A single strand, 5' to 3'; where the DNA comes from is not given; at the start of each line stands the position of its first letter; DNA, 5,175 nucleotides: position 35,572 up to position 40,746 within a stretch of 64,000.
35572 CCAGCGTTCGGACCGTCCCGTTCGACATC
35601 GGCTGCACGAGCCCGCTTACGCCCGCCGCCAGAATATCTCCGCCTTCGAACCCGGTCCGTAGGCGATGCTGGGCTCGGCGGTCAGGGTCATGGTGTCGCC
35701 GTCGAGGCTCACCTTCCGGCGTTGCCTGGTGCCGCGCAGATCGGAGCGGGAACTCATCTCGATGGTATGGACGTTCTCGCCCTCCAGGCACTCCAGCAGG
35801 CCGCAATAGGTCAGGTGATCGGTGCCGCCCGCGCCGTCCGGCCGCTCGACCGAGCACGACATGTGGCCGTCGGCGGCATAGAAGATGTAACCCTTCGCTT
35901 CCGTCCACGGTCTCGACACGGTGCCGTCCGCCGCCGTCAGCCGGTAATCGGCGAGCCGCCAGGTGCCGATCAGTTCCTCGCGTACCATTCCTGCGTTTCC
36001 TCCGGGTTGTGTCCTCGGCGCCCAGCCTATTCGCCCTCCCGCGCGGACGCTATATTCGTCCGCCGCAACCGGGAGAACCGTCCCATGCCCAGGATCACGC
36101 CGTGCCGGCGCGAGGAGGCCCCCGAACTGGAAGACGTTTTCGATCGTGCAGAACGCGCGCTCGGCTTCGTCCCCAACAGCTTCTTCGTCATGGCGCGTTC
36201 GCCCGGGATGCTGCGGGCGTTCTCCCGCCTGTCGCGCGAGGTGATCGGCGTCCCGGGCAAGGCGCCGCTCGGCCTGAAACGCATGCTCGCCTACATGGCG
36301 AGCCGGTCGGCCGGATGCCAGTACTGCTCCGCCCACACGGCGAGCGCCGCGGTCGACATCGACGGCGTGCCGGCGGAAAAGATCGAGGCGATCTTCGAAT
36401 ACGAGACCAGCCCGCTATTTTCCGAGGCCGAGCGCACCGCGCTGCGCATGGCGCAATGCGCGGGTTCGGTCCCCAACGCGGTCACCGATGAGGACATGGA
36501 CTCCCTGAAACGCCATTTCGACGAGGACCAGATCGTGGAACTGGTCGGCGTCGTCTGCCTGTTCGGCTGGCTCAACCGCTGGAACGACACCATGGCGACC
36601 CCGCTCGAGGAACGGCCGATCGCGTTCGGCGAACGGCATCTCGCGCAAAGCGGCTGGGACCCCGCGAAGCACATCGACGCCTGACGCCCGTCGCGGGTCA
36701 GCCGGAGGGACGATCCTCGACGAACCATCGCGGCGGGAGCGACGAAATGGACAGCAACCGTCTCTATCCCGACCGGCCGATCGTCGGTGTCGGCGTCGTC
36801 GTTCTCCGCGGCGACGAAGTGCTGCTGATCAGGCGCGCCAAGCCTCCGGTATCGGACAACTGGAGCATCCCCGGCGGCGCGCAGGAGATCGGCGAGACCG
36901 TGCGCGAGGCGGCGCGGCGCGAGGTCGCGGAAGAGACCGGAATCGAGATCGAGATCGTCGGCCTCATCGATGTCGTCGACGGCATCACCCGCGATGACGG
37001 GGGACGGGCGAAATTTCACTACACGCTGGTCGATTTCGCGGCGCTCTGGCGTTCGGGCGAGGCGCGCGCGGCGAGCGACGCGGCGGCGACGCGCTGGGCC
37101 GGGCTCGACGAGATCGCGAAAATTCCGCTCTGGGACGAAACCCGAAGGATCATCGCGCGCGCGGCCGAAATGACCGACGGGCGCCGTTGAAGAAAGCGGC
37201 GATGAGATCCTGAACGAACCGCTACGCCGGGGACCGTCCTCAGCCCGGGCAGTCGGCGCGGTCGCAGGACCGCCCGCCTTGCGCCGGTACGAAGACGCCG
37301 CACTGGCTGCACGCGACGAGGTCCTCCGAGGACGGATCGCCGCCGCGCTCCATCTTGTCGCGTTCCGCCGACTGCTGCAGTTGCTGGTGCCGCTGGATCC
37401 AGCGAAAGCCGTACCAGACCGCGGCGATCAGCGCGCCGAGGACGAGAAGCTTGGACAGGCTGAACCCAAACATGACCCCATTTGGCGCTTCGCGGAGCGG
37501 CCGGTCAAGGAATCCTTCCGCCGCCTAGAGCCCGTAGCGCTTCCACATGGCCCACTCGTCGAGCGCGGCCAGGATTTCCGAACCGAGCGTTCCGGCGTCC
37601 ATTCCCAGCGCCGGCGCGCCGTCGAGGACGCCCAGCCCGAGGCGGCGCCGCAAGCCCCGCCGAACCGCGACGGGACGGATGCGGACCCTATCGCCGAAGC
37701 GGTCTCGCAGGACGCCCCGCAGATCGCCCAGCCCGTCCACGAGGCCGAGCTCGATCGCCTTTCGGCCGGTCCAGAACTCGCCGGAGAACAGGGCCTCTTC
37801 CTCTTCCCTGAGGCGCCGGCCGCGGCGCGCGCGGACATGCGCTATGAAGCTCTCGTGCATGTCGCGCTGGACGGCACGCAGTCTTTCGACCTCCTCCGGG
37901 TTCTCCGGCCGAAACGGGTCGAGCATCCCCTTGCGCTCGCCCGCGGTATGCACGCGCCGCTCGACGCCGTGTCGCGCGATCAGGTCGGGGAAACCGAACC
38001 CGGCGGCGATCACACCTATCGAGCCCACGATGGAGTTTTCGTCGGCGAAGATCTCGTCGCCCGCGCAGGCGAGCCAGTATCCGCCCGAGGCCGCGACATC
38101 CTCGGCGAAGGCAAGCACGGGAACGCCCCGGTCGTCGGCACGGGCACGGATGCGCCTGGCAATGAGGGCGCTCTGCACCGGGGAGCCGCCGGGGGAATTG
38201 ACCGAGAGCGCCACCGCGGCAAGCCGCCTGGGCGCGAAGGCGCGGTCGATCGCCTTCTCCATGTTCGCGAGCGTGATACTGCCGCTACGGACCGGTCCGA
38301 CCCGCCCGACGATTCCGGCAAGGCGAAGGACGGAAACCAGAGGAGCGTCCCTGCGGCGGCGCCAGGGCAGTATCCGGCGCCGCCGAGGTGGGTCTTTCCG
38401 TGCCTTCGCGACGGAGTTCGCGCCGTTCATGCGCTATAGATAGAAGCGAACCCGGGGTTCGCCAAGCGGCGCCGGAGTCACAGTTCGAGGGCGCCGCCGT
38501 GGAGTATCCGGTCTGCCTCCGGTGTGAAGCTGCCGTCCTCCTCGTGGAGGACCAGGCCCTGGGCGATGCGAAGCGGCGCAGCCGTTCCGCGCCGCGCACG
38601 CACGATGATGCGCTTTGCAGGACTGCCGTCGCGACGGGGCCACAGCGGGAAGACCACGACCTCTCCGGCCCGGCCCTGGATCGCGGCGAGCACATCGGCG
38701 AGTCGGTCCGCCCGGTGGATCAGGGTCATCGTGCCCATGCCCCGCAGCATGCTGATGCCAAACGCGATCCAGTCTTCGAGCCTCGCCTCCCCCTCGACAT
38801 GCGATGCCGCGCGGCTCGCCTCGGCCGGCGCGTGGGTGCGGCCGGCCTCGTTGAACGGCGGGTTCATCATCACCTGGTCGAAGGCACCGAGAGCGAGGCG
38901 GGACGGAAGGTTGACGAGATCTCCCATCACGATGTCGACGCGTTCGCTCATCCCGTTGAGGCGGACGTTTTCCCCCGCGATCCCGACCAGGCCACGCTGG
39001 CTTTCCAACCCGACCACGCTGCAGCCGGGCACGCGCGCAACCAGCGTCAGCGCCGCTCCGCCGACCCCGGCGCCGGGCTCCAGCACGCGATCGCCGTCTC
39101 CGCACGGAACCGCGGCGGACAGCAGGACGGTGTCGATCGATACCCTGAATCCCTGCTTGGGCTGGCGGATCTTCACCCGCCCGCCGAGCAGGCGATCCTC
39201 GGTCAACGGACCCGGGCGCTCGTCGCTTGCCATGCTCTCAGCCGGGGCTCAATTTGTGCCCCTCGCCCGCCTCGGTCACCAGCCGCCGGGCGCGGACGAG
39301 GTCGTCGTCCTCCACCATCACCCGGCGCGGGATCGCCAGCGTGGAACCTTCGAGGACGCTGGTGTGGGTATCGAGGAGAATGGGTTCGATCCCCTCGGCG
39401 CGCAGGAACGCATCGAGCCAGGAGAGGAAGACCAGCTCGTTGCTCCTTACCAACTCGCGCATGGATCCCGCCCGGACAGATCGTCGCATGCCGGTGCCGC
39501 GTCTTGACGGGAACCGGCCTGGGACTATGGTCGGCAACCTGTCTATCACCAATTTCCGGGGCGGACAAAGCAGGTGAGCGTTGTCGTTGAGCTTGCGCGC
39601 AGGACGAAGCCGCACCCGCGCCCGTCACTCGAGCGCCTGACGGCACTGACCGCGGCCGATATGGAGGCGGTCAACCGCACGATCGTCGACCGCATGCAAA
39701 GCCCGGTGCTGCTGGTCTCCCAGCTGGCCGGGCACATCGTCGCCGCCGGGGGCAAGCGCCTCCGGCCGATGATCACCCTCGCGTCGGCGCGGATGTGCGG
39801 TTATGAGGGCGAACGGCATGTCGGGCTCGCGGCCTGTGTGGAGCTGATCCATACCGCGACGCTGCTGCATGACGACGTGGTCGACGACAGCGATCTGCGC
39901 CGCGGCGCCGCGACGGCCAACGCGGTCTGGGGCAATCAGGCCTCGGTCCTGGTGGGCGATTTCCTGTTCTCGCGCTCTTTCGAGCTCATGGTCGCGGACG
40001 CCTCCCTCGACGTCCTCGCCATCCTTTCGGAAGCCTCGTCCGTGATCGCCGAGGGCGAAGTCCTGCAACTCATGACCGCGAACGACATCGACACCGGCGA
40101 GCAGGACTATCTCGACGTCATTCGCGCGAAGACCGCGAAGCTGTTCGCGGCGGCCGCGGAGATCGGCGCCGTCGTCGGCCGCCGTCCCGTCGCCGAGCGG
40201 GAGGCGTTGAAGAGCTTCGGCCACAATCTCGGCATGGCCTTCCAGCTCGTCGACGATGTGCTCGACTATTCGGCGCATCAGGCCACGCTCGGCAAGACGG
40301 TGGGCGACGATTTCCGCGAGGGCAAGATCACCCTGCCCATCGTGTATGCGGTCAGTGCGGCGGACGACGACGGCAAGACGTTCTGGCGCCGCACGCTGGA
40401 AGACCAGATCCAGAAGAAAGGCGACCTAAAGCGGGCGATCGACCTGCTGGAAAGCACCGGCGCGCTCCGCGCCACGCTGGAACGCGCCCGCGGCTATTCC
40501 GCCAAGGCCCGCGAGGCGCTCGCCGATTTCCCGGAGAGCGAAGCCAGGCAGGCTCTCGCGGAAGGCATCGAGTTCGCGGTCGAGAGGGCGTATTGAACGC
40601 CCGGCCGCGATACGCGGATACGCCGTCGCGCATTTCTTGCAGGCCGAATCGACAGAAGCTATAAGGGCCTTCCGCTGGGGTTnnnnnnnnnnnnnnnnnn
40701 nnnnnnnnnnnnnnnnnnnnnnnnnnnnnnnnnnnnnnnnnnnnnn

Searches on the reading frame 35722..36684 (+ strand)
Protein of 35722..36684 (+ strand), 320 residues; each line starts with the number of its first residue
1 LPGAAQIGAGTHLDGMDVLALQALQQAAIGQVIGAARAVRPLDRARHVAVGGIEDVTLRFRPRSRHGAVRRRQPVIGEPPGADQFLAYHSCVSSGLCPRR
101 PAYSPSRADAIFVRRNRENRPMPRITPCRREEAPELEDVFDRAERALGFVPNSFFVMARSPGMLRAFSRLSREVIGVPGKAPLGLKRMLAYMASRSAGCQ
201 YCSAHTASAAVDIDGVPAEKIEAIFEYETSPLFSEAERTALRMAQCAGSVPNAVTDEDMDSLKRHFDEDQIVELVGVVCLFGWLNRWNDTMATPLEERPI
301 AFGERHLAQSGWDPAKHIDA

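Call 37: search_protein_families(library=pfam, proteins=[window:35722-36684:+])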
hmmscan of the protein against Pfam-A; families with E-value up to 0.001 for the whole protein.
window:35722-36684:+ (320 aa): 1 family
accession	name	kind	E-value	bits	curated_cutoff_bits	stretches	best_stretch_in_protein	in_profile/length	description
PF02627.25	CMD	-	1.9e-08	34.6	23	1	161-245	1-83/84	Carboxymuconolactone decarboxylase family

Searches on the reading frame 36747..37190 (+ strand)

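Call 37: search_protein_families(library=pfam, proteins=[window:36747-37190:+])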
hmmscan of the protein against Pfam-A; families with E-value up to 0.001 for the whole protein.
window:36747-37190:+ (147 aa): 2 families
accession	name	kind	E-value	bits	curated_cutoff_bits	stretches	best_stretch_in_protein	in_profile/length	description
PF00293.34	NUDIX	-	9.8e-23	81.1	21.1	1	12-138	3-133/134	NUDIX domain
PF14815.12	NUDIX_4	-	8.6e-05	22.7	35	1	18-137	4-112/113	NUDIX domain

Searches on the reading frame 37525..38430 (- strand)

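Call 37: search_protein_families(library=pfam, proteins=[window:37525-38430:-])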
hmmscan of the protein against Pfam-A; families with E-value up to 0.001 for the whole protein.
window:37525-38430:- (301 aa): 2 families
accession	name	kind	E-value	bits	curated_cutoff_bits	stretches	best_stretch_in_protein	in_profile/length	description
PF01343.23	Peptidase_S49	-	1.6e-30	106.5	24.9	1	99-240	3-143/154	Peptidase family S49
PF25145.1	NfeD1b_N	-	1.7e-06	28.2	40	1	57-142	19-99/189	NfeD1b, N-terminal domain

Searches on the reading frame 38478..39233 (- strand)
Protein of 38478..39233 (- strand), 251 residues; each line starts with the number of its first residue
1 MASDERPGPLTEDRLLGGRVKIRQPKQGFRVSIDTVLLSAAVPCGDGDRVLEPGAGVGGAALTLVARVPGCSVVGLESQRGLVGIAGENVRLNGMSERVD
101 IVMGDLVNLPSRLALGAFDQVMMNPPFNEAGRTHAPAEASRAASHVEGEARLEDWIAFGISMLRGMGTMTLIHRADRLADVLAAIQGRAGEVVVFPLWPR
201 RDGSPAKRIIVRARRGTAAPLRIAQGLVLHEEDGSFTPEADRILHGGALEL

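Call 37: search_protein_families(library=pfam, proteins=[window:38478-39233:-])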
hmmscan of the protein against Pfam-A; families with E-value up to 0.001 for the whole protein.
window:38478-39233:- (251 aa): 5 families
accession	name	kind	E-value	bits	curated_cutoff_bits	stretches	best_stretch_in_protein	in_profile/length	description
PF05175.20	MTS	-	2.3e-07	31.1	23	1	37-134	22-115/170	Methyltransferase small domain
PF13649.12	Methyltransf_25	-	1.3e-05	26.2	27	1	50-128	1-75/97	Methyltransferase domain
PF02384.22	N6_Mtase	-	0.00038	20.3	20.4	1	69-172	76-182/311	N-6 DNA Methylase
PF09445.16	Methyltransf_15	-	0.00058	19.9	22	1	49-127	3-81/165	RNA cap guanine-N2 methyltransferase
PF13847.12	Methyltransf_31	-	0.00076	19.6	27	0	46-130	3-87/145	Methyltransferase domain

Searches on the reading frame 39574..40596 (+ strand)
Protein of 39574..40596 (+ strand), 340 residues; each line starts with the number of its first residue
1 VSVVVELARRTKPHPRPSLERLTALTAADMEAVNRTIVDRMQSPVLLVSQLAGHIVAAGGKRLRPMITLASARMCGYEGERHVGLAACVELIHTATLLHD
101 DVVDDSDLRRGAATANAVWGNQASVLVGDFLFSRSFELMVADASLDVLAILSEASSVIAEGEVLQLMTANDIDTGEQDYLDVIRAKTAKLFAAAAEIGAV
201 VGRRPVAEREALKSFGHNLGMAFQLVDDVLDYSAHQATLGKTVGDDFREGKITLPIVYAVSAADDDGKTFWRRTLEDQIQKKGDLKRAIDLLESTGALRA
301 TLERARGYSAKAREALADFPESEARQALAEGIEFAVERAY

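Call 37: search_protein_families(library=pfam, proteins=[window:39574-40596:+])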
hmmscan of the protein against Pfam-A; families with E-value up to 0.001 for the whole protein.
window:39574-40596:+ (340 aa): 1 family
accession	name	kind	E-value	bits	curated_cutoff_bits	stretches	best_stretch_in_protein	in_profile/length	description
PF00348.22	polyprenyl_synt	-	3.4e-76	256.2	27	1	48-291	4-250/251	Polyprenyl synthetase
